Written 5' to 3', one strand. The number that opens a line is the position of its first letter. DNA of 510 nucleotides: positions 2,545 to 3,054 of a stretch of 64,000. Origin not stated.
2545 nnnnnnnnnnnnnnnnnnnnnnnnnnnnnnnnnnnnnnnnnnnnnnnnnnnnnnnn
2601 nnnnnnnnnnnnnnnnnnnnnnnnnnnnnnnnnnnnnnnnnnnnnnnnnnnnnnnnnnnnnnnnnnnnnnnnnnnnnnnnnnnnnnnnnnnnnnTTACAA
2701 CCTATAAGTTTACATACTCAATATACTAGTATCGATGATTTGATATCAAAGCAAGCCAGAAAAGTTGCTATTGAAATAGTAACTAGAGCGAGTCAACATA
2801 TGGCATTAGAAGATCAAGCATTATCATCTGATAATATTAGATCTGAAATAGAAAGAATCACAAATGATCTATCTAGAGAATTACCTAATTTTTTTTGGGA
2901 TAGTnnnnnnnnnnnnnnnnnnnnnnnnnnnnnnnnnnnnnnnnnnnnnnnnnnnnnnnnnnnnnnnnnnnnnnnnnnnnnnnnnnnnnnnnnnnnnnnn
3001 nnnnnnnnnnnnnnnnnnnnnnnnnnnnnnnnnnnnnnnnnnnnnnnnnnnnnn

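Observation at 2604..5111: Accessory patch bracketed by two inverted, near-identical tRNA-Ser genes plus an orphan tRNA fragment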

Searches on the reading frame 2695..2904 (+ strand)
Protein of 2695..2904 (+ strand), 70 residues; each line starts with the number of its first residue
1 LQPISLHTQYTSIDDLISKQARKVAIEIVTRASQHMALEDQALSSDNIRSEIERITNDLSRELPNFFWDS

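Call 31: search_protein_families(library=pfam, proteins=[window:2695-2904:+], max_evalue=10)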
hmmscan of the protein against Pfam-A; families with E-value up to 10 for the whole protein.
window:2695-2904:+ (70 aa): 1 family
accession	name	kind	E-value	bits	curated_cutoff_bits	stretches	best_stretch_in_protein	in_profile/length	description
PF18053.6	GyrB_insert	-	0.069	13.5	26.1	1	6-60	20-75/167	DNA gyrase B subunit insert domain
